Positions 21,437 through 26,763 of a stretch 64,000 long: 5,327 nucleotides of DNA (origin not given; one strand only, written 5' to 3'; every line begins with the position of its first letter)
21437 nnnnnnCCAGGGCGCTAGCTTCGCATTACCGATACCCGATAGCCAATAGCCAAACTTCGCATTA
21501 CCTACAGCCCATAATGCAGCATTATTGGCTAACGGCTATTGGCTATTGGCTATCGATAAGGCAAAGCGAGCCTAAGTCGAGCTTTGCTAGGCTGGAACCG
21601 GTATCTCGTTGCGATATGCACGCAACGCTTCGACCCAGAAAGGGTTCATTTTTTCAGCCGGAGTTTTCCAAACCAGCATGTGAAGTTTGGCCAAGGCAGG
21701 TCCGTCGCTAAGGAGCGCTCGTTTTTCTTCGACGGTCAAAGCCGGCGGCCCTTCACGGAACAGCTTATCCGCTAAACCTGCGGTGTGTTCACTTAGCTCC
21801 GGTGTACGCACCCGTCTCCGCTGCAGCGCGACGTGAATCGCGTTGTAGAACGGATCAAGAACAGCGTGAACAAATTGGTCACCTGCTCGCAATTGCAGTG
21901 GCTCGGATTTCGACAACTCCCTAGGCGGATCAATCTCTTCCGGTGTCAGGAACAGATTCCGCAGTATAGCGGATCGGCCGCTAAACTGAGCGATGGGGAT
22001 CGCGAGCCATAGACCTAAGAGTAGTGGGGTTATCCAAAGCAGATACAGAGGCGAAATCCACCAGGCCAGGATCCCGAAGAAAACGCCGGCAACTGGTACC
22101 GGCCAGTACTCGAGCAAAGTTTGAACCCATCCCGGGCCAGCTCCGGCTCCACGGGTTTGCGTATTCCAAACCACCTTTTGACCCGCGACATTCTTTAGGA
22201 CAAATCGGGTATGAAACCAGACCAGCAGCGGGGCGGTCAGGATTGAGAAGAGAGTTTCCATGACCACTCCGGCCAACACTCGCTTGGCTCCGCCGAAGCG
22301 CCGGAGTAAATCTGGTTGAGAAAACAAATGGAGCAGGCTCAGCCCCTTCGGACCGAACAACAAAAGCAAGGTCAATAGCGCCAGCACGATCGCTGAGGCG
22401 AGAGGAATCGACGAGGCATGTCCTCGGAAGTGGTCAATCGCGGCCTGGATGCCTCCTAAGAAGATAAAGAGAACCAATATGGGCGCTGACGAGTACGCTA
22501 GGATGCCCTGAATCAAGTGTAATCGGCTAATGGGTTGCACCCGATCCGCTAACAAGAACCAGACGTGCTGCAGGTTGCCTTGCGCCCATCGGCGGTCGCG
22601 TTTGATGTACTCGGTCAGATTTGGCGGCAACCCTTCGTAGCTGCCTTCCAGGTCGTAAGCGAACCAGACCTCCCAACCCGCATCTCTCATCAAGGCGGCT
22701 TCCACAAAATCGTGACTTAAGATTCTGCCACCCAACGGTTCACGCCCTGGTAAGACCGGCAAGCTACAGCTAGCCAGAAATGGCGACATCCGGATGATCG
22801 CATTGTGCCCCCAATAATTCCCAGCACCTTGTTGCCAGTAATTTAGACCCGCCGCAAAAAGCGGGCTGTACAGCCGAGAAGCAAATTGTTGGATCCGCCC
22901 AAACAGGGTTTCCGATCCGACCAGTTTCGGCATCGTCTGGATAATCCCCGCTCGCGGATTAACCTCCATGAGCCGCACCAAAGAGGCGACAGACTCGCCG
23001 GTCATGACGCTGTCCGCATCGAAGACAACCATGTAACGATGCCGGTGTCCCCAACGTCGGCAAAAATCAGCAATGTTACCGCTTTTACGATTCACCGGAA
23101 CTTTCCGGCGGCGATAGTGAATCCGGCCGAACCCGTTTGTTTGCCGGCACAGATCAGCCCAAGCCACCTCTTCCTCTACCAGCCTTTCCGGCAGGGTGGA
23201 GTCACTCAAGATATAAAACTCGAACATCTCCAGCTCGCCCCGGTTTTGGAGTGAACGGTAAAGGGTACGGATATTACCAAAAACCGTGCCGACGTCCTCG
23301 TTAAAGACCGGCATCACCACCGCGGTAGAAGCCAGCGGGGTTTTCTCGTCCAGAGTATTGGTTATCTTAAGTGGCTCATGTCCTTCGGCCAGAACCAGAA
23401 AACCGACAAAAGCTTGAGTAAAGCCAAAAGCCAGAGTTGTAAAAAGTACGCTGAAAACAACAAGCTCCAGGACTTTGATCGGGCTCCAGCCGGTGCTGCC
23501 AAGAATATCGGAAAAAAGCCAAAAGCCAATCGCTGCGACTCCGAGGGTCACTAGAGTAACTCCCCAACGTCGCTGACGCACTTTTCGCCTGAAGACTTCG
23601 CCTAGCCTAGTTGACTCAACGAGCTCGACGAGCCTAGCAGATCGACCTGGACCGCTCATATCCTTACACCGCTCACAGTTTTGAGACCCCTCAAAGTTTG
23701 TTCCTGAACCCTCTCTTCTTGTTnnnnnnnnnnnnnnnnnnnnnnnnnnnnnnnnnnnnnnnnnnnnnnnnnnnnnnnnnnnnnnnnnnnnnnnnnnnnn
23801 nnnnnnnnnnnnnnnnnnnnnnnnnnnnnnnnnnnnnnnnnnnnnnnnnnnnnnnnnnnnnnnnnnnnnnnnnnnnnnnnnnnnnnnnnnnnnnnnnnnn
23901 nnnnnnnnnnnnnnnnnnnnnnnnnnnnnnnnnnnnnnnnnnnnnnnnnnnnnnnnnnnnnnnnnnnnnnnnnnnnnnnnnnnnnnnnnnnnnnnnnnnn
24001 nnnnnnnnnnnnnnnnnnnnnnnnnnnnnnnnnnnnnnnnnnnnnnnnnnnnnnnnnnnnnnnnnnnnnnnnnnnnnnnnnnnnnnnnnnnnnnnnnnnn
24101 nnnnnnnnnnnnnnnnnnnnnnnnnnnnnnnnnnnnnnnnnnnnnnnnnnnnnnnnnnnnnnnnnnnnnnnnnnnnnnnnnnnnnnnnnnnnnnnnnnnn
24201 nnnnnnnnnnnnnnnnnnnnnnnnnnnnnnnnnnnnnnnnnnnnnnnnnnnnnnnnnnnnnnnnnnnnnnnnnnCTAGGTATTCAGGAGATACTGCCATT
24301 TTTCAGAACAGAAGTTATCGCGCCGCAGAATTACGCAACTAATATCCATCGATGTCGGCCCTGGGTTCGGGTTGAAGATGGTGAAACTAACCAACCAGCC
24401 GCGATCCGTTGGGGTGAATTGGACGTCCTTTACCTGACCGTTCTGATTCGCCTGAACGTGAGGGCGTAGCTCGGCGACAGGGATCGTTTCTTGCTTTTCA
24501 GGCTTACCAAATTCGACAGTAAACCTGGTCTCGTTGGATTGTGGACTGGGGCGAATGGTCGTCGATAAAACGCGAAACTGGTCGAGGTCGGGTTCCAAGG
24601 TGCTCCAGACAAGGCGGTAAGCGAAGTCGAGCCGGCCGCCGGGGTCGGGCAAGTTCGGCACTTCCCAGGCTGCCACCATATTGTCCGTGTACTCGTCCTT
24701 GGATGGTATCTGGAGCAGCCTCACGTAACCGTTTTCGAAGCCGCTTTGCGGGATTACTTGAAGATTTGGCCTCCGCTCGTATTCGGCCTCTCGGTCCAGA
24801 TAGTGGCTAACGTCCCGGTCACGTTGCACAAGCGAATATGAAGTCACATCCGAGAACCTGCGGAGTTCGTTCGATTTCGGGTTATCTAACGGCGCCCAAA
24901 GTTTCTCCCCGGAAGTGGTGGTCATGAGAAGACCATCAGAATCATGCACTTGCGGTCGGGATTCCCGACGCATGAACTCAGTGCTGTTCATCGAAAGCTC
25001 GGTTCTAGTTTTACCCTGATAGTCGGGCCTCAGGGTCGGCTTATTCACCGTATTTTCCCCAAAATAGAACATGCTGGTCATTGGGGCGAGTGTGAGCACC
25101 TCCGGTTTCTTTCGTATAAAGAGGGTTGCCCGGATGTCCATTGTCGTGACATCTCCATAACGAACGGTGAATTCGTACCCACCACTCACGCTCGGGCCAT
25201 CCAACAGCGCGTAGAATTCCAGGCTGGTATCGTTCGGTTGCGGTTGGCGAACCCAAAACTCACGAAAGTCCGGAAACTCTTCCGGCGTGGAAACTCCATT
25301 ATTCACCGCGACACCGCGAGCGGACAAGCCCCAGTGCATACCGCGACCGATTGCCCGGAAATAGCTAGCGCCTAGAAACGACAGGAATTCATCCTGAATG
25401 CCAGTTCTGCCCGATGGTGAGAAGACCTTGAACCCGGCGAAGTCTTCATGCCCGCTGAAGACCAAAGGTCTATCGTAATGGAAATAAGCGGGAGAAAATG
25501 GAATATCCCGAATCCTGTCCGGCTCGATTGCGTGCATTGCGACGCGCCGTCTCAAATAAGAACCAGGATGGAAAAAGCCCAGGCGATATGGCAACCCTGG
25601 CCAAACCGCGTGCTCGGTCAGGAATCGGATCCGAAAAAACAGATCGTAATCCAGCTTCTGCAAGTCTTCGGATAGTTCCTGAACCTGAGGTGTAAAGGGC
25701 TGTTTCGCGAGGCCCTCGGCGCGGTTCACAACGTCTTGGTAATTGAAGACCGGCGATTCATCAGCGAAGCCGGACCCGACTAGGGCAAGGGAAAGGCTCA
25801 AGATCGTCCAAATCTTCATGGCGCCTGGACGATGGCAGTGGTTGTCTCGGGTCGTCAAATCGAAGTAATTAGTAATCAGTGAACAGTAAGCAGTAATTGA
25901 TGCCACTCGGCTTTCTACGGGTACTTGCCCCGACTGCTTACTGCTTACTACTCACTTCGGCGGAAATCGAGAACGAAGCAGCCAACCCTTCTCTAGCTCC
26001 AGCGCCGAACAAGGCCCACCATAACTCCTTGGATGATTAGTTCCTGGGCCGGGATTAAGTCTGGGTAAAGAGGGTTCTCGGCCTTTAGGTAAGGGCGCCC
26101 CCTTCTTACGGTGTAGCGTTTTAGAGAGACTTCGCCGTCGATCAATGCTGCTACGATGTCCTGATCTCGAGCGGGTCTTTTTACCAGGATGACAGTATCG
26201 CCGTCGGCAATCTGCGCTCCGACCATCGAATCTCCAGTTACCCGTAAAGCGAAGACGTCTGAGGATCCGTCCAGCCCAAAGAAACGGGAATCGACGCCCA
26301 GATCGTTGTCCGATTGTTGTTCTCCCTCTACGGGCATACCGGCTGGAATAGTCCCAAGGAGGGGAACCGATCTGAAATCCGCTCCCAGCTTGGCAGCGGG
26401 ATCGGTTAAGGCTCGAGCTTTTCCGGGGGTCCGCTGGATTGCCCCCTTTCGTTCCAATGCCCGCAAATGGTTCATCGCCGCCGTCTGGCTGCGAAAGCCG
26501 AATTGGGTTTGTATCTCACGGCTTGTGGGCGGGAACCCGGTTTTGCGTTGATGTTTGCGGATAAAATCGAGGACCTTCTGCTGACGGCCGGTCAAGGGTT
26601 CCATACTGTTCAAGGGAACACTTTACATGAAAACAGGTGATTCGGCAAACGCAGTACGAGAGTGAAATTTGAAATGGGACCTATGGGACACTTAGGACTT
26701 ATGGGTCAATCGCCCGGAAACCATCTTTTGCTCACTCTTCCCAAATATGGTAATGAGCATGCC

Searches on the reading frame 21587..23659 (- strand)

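Call 74: search_protein_families(library=pfam, proteins=[window:21587-23659:-], max_evalue=0.001)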
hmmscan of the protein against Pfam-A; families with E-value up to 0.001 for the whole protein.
window:21587-23659:- (690 aa): 3 families
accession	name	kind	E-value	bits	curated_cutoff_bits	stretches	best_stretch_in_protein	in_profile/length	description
PF00535.33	Glycos_transf_2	-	4e-13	50.1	23.3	1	114-294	2-164/168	Glycosyl transferase family 2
PF13632.12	Glyco_trans_2_3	-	5.1e-12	46.5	27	1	211-431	3-194/198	Glycosyl transferase family group 2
PF13506.12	Glyco_transf_21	-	2.7e-06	27.4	21.7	1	183-359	9-173/174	Glycosyl transferase family 21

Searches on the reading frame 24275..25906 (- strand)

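Call 74: search_protein_families(library=pfam, proteins=[window:24275-25906:-], max_evalue=0.001)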
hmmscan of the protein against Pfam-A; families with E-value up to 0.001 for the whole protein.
window:24275-25906:- (543 aa): 1 family
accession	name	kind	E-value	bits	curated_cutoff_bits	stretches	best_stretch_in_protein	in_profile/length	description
PF04349.18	MdoG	-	8e-132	441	25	2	54-289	1-241/478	Periplasmic glucan biosynthesis protein, MdoG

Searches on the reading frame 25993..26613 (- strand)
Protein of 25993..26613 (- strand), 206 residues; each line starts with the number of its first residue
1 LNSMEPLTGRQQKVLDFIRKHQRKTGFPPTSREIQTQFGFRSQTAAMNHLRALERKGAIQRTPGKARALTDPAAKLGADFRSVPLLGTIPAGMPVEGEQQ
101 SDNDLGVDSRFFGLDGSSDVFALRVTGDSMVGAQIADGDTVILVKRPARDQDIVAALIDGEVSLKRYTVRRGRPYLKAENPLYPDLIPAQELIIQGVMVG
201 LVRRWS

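Call 74: search_protein_families(library=pfam, proteins=[window:25993-26613:-], max_evalue=0.001)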
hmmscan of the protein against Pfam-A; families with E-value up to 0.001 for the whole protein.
window:25993-26613:- (206 aa): 2 families
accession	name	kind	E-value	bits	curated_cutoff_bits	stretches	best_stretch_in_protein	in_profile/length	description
PF01726.22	LexA_DNA_bind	-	1.7e-25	89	23.7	1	4-68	1-65/65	LexA DNA binding domain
PF00717.28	Peptidase_S24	-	2.9e-20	72.6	23.3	1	84-199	1-116/116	Peptidase S24-like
